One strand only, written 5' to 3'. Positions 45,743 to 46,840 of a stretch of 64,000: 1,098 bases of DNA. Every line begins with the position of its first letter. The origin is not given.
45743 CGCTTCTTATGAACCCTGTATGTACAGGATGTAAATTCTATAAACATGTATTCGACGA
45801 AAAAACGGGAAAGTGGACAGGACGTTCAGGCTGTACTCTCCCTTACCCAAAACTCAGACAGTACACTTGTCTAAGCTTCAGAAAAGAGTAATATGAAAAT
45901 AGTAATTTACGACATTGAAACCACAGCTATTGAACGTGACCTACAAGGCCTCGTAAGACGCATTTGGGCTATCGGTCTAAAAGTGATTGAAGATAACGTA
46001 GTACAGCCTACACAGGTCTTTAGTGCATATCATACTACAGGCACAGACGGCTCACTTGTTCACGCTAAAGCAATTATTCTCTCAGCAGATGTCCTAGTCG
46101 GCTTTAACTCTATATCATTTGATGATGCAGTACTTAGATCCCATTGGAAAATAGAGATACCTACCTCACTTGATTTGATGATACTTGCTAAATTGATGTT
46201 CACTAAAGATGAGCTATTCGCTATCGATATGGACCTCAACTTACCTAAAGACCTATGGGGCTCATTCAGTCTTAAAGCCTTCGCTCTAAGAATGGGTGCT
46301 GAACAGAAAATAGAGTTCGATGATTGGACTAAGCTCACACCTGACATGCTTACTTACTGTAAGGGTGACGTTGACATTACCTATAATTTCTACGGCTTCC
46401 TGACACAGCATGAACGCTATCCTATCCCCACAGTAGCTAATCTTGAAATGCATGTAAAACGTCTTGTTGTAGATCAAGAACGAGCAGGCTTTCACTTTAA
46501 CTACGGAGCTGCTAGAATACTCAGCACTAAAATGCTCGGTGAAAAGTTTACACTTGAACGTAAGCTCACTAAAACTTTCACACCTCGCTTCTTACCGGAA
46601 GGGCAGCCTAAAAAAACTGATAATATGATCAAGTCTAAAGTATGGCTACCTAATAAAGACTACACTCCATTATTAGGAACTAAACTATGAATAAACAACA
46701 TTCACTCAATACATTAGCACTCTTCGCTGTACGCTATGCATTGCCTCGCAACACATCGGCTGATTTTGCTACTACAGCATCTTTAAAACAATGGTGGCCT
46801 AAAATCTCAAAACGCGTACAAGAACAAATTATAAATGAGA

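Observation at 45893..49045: Family-A DNA polymerase split into two genes by a ~900-bp insertion carrying four small ORFs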

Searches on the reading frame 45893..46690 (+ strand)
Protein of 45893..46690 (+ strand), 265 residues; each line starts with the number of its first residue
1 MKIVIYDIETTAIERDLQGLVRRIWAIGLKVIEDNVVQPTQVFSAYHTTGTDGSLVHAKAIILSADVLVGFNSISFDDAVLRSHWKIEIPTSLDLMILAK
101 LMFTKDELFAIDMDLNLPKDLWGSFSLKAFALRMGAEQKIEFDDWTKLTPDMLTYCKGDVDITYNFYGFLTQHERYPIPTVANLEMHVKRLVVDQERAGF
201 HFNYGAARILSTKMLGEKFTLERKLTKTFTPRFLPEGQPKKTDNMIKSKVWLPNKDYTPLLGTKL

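Call 3: search_protein_families(library=pfam, proteins=[window:45893-46690:+], max_evalue=0.1)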
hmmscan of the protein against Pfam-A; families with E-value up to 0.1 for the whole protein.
window:45893-46690:+ (265 aa): 2 families
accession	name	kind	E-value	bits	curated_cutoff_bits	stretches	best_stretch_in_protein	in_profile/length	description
PF01612.26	DNA_pol_A_exo1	-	0.0031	17.8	23.6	1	6-171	25-169/173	3'-5' exonuclease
PF13482.12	RNase_H_2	-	0.008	16.6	22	1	5-99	2-96/165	RNase_H superfamily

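Call 4: search_protein_families(library=phrogs, proteins=[window:45893-46690:+], max_evalue=0.01)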
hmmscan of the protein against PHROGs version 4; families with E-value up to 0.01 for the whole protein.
window:45893-46690:+ (265 aa): 4 families
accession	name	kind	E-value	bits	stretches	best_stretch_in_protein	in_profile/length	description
phrog_17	-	DNA, RNA and nucleotide metabolism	1.6e-22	80.4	1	1-240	670-893/1445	DNA polymerase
phrog_403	-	DNA, RNA and nucleotide metabolism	1.8e-10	41.2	1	1-174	65-250/321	DNA polymerase exonuclease subunit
phrog_1252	-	DNA, RNA and nucleotide metabolism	1.5e-08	34.7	1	59-168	95-223/663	DNA polymerase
phrog_38876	-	DNA, RNA and nucleotide metabolism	0.0026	19.2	1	143-172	66-95/111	DNA polymerase exonuclease subunit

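Call 19: find_encoding_contigs(protein=window:45893-46690:+, flank=6000, max_places=6)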
Protein window:45893-46690:+ (265 aa): 13 contigs read that carry it; 6 places shown.
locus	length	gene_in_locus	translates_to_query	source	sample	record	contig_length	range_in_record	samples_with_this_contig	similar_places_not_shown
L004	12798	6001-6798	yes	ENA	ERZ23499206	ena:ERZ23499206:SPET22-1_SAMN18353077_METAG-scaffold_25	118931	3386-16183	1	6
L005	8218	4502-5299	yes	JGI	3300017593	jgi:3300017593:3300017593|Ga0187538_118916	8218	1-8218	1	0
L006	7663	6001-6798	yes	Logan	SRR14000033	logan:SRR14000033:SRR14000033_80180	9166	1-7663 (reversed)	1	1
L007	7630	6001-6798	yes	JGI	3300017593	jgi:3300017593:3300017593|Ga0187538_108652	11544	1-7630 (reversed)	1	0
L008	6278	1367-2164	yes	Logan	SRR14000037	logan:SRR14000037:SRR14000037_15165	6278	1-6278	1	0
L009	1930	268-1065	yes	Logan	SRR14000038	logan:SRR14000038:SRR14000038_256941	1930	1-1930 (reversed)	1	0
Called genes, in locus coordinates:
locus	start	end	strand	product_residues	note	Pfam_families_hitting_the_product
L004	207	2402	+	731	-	-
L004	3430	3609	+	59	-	-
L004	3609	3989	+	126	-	-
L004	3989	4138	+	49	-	-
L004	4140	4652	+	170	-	-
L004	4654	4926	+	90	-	-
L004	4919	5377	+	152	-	PF00692:dUTPase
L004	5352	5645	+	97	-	-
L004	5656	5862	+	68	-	-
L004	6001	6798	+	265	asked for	-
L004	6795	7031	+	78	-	-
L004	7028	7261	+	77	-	-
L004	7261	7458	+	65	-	-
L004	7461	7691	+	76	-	-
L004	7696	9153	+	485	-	PF00476:DNA_pol_A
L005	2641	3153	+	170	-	-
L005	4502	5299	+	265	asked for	-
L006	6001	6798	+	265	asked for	-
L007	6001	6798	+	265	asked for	-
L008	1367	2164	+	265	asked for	-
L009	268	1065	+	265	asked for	-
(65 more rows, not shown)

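Call 20: find_homologous_proteins(query=window:45893-46690:+, max_evalue=0.00001)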
Query window:45893-46690:+ (265 aa): 8 proteins with E <= 0.00001 among 480 candidates.
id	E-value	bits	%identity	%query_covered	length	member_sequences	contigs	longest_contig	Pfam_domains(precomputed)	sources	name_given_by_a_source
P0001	3.1e-175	599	100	100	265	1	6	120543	-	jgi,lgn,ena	-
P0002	8.9e-141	486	81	99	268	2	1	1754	-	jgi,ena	-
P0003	3.9e-131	454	78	99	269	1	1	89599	-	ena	-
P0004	8.5e-119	414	68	100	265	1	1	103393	-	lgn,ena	-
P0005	5.3e-59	218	42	99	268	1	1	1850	-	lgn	-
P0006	1.1e-46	177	39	99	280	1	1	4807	-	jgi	-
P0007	6.3e-45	172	37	99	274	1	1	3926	-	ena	-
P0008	3.7e-41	159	41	95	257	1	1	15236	PF01612.27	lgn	-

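Call 21: find_encoding_contigs(protein=P0003, flank=6000, max_places=2)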
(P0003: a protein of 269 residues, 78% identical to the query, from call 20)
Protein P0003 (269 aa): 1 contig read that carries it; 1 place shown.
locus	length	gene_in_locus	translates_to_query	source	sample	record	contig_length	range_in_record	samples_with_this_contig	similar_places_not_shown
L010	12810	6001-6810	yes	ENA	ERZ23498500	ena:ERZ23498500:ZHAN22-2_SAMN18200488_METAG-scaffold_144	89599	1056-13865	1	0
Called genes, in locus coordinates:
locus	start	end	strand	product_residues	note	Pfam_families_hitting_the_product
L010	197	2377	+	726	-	-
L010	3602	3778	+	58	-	-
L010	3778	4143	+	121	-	-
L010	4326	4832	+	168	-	-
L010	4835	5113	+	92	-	-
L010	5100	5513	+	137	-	-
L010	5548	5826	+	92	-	-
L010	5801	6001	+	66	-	-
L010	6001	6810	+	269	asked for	-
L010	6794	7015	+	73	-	-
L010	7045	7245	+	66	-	-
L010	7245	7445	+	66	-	-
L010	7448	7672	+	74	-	-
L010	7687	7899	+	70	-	-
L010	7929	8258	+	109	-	-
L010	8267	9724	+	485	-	PF00476:DNA_pol_A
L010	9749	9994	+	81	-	-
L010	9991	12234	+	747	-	-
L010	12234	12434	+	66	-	-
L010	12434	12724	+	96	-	-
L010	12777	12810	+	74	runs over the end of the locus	-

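Call 22: find_encoding_contigs(protein=P0004, flank=6000, max_places=2)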
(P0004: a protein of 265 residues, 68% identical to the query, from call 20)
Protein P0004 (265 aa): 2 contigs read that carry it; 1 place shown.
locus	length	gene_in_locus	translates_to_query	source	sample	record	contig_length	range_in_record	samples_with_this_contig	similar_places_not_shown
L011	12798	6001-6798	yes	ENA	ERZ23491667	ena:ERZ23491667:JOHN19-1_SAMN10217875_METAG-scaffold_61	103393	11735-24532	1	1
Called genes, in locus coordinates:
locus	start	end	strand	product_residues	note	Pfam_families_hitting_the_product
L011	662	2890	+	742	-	-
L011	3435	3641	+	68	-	-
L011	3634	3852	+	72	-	-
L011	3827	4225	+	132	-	-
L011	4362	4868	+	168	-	-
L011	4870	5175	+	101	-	-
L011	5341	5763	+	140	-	-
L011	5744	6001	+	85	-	-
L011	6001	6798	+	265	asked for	-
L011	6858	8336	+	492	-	PF00476:DNA_pol_A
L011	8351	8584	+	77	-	-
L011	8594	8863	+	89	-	-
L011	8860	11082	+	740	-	-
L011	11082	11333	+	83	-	-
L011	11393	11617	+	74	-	-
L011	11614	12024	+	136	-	-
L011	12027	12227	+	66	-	-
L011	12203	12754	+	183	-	-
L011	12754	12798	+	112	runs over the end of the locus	-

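Call 23: find_encoding_contigs(protein=P0008, flank=6000, max_places=2)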
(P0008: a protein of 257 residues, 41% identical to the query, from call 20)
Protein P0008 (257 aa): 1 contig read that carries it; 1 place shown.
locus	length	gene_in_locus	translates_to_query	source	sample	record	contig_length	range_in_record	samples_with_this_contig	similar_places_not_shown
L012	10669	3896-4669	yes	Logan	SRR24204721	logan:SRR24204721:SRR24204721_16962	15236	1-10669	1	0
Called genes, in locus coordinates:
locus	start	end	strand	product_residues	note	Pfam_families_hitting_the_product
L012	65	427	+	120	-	-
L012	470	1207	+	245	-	PF02655:ATP-grasp_3 (faint), PF08443:RimK (weak)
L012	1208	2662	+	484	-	-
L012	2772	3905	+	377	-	PF13522:GATase_6 (weak), PF06094:GGACT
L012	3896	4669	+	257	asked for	PF01612:DNA_pol_A_exo1 (weak)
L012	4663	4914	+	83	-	-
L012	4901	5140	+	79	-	-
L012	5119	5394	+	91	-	-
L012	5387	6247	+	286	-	-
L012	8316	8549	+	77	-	-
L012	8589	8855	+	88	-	-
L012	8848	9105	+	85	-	-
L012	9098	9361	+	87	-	-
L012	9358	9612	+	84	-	-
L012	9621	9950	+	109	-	-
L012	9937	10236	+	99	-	-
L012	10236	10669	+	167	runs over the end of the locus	PF01467:CTP_transf_like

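Call 45: find_related_loci(query=A4, collection=viral_contigs, flank=6000)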
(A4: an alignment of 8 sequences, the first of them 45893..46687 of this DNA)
Query A4 (265 aa) in viral_contigs; peptide patterns used: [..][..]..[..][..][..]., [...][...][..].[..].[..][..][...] (x = any residue, [..] = any of these).
117 stretches matched a pattern; 4 encode a relative of the query (tblastn E <= 1e-3); 4 distinct loci.
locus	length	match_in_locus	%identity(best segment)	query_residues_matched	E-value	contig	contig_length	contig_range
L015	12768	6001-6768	41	3-257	4e-60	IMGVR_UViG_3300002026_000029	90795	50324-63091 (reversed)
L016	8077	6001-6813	39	3-265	2e-57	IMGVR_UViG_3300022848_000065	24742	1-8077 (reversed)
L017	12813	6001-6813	39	3-265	2e-57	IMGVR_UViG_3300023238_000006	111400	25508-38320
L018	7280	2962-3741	38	2-260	2e-57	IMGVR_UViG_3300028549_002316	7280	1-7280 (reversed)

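Call 51: predict_structure(alignment_id=A4)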
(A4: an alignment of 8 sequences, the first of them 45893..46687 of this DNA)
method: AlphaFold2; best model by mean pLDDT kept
length: 265 residues; sequences in the alignment: 8
mean_pLDDT: 74.0   pTM: 0.66
mean pLDDT of the five models: 74.0, 72.4, 71.6, 68.1, 66.3
residues with pLDDT >= 90: 71; 70-90: 92; 50-70: 57; < 50: 45
segments of 3 or more residues with pLDDT < 50: 15-18, 199-202, 229-253, 259-265
pLDDT, mean of each block of 10 residues (from residue 1): 93 57 90 94 87 93 93 82 84 86 86 89 90 79 79 91 92 71 57 52 50 63 51 43 38 50 38
secondary structure, 60 per line:
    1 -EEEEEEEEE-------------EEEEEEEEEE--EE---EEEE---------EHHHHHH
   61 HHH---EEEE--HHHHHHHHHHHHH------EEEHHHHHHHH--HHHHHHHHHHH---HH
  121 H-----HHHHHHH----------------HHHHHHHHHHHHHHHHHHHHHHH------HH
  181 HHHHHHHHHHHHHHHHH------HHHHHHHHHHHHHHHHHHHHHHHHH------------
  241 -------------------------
elements in order: E2-10 E24-33 E41-44 H55-63 E67-70 H73-85 E92-94 H95-102 H105-115 H127-133 H150-172 H179-197 H204-228

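Call 55: fold_search(model_id=the predicted structure, library=pdb)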
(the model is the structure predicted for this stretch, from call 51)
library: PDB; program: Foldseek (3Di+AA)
matches with E <= 10: 642; with E <= 0.001: 81
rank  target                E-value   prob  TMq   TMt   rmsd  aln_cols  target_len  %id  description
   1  6n7w_H                4.6e-07  1.00  0.50  0.21   9.7       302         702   20  Structure of bacteriophage T7 leading-strand DNA polymerase (D5A/E7A)/Trx in complex with a DNA fork and incoming dTTP (released 2019-03-06)
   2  1tk0_A                3.6e-06  1.00  0.43  0.19   9.8       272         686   18  T7 DNA polymerase ternary complex with 8 oxo guanosine and ddCTP at the insertion site (released 2004-08-31)
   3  9en0_A                7.7e-06  1.00  0.35  0.14   9.0       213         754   14  KOD-H4 DNA polymerase mutant in a unproductive binary complex with DNA:DNA containing six HNA nucleotides (released 2025-09-24)
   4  9oaw_A                8.2e-06  1.00  0.36  0.14   8.9       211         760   14  TNA polymerase, 10-92, binary complex (released 2025-12-10)
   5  7b0f_A                1.4e-05  1.00  0.36  0.15   8.8       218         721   14  TgoT_6G12 Binary complex (released 2020-12-30)
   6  9f7j                  1.6e-05  1.00  0.44  0.55   5.9       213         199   16  Rhodococcus diDNase in apo state (released 2024-12-04)
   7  1tgo                  1.9e-05  1.00  0.36  0.14   8.1       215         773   15  THERMOSTABLE B TYPE DNA POLYMERASE FROM THERMOCOCCUS GORGONARIUS (released 1999-03-22)
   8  8t3x_A                1.9e-05  1.00  0.35  0.14   8.8       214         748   14  TNA polymerase, closed ternary (released 2024-08-28)
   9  2vwj_A                2.0e-05  1.00  0.36  0.14   8.6       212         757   16  Uracil Recognition in Archaeal DNA Polymerases Captured by X-ray Crystallography. (released 2008-07-22)
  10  8oo6_A                2.2e-05  1.00  0.44  0.21  13.5       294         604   16  Pol I bound to extended and displaced DNA section - closed conformation (released 2023-08-09)
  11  7b0h_E                2.6e-05  1.00  0.35  0.15   8.7       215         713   14  TgoT_6G12 Ternary complex (released 2021-01-13)
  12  7b0g_A                2.6e-05  1.00  0.36  0.14   9.0       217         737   14  TgoT_6G12 binary with 2 hCTPs (released 2020-12-30)
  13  7b08                  2.6e-05  1.00  0.36  0.15   8.7       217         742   14  TgoT apo (released 2020-12-30)
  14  9oau_A                2.8e-05  1.00  0.35  0.14   8.9       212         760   14  TNA polymerase, 7-47, binary complex (released 2025-12-10)
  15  7omg_A                3.0e-05  1.00  0.35  0.14   8.6       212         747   15  Crystal structure of KOD DNA Polymerase in a ternary complex with an Uracil containing template (released 2021-10-13)
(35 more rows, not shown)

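Call 57: search_dna_similar(query=window:45893-46690:+, collection=phages, mode=protein, max_evalue=0.001, max_rows=30)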
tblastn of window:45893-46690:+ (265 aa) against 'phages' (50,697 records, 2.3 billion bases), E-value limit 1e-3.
Records with a match: 702; places in all: 702; records where one place covers at least 80% of the query: 329.
Best place of each record, by identity: <60% 702.
By first word of the organism name: Escherichia 148; Pseudomonas 125; Klebsiella 100; Vibrio 51; Pelagibacter 34; Synechococcus 31; Ralstonia 22; Yersinia 21; Salmonella 15; Roseobacter 14; and 37 more.
By host as written in the record: - 146; Klebsiella pneumoniae 49; Escherichia coli 27; Pseudomonas putida KT2440 and Paw85 24; Vibrio cholerae 22; Klebsiella pneumoniae 135080 14; Escherichia coli rfaC 14; Pseudomonas fluorescens 13; and 181 more.
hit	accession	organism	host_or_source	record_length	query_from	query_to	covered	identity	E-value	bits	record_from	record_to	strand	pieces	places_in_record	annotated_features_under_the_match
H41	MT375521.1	Pelagibacter phage Eistla EXVC025P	Candidatus Pelagibacter ubique HTCC1062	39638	5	255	95%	31.7%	2e-20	96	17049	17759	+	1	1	DNA polymerase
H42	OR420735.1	Pelagibacter phage HTVC168P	Candidatus Pelagibacter sp. HTCC7211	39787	5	256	95%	29.1%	4e-16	84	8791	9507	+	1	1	DNA polymerase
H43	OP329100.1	Pseudomonas phage LUZ100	Pseudomonas aeruginosa PaLo41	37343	1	253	95%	28.3%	2e-14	78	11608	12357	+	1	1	DNA-directed DNA polymerase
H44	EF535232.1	Cyanophage S-CBP1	Synechococcus sp. CB0101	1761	4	246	92%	29.1%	1e-13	76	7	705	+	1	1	pol: DNA polymerase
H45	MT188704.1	Mesorhizobium phage Cp1R7A-A1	Mesorhizobium loti R7ANS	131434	1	241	91%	29.2%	2e-15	81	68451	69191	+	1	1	DNA polymerase | putative methyltransferase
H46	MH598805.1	Pelagibacter phage HTVC109P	Candidatus Pelagibacter sp. HTCC7211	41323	5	254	94%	28.0%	7e-17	86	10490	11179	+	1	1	DNA polymerase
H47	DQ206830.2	Cyanophage S-CBP2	Synechococcus CB0208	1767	1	230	87%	30.3%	3e-16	84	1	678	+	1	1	pol: DNA polymerase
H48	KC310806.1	Synechococcus phage S-CBP2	Synechococcus sp. CB0208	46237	1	230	87%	30.3%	4e-16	83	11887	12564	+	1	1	DNA polymerase | hypothetical protein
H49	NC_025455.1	Synechococcus phage S-CBP2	Synechococcus sp. CB0208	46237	1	230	87%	30.3%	4e-16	83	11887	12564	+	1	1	DNA polymerase I | hypothetical protein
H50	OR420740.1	Roseobacter phage CRP-114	Paracoccaceae bacterium strain FZCC0023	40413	1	250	94%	27.6%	8e-15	80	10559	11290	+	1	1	DNA polymerase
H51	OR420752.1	Roseobacter phage CRP-403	Paracoccaceae bacterium strain FZCC0037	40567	1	247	93%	27.6%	1e-10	67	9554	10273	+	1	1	DNA polymerase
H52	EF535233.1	Cyanophage S-CBP3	Synechococcus sp. CB0101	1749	4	232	86%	29.8%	4e-13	74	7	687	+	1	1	pol: DNA polymerase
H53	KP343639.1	Ralstonia phage phiITL-1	Ralstonia solanacearum Coatlan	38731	2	257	97%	26.2%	3e-14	78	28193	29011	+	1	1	DNA polymerase-like protein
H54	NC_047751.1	Ralstonia phage phiITL-1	Ralstonia solanacearum Coatlan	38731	2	257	97%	26.2%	3e-14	78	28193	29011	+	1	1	DNA polymerase I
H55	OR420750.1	Roseobacter phage CRP-361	Paracoccaceae bacterium strain FZCC0042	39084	1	250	94%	26.8%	9e-13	74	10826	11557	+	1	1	DNA polymerase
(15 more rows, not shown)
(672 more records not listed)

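Call 62: find_encoding_contigs(protein=P0006, flank=5000, max_places=2)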
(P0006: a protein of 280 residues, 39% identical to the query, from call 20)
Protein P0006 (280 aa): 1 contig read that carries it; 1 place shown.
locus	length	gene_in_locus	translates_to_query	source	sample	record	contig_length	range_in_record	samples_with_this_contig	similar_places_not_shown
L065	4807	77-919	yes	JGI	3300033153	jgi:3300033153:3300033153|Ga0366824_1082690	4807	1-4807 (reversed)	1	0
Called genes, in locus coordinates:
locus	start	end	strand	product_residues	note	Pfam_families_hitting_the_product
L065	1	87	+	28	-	?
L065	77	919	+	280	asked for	-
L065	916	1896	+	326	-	PF10127:RlaP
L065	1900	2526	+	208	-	PF01743:PolyA_pol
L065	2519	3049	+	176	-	-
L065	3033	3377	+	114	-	-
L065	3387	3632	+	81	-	-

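Call 63: find_encoding_contigs(protein=P0007, flank=5000, max_places=2)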
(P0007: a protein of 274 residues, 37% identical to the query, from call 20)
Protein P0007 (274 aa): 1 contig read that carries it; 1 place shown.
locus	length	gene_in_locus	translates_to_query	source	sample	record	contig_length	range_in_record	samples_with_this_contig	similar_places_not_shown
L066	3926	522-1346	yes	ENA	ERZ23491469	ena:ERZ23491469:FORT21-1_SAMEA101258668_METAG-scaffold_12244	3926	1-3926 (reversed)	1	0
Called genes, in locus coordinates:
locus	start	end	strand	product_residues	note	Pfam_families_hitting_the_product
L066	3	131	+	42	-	?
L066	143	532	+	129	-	-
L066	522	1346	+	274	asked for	-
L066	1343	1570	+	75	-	-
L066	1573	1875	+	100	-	-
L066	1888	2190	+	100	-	-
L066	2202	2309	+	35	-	-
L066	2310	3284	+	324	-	-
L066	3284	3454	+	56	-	-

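Call 70: find_related_loci(query=A4, collection=metagenome_contigs, flank=10000)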
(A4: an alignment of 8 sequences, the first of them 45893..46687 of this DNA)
Query A4 (265 aa) in metagenome_contigs; peptide patterns used: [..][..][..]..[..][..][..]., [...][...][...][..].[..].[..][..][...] (x = any residue, [..] = any of these).
524 stretches matched a pattern; 7 encode a relative of the query (tblastn E <= 1e-3); 7 distinct loci.
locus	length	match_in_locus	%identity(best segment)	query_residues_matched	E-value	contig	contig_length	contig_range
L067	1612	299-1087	81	1-263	2e-161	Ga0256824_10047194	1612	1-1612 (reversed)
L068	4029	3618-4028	85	1-137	3e-75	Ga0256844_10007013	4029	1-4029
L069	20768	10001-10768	41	3-257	5e-60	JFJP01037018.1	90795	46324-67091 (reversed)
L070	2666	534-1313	39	2-260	6e-58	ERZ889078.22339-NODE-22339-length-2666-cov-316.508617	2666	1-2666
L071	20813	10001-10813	39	3-265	2e-57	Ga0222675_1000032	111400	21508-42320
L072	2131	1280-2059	38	2-260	1e-57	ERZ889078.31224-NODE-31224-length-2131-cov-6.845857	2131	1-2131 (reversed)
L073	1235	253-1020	37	3-257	1e-55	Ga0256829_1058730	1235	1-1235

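Call 84: search_protein_families(library=pfam, proteins=[L067:1092-1484:+, L010:7448-7672:+, L010:7929-8258:+, L012:4663-4914:+, L012:4901-5140:+, L012:5119-5394:+, L066:1343-1570:+, L066:1573-1875:+, L066:1888-2190:+, L066:2310-3284:+], max_evalue=0.01)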
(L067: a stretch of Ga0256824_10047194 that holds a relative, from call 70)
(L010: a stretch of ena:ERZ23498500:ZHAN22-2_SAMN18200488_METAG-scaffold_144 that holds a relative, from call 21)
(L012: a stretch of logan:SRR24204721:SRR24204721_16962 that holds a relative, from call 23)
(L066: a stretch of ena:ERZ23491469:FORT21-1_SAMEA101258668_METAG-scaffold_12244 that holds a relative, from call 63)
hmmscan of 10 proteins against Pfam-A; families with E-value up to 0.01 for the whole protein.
L067:1092-1484:+ (130 aa): 1 family
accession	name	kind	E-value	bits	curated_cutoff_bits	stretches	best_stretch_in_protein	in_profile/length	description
PF09643.15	YopX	-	1.6e-15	57.7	22.4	1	5-126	1-123/128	YopX protein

L010:7448-7672:+ (74 aa): 0 families

L010:7929-8258:+ (109 aa): 0 families

L012:4663-4914:+ (83 aa): 0 families

L012:4901-5140:+ (79 aa): 0 families

L012:5119-5394:+ (91 aa): 0 families

L066:1343-1570:+ (75 aa): 0 families

L066:1573-1875:+ (100 aa): 1 family
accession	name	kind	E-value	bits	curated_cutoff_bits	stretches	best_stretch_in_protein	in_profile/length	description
PF10747.14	SirA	-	0.00098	20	26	1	6-76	4-62/140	Sporulation inhibitor of replication protein SirA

L066:1888-2190:+ (100 aa): 0 families

L066:2310-3284:+ (324 aa): 0 families

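Call 87: search_protein_families(library=ncbifam, proteins=[window:45893-46690:+], max_evalue=0.01)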
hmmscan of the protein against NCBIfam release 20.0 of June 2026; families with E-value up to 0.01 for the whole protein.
window:45893-46690:+ (265 aa): 0 families
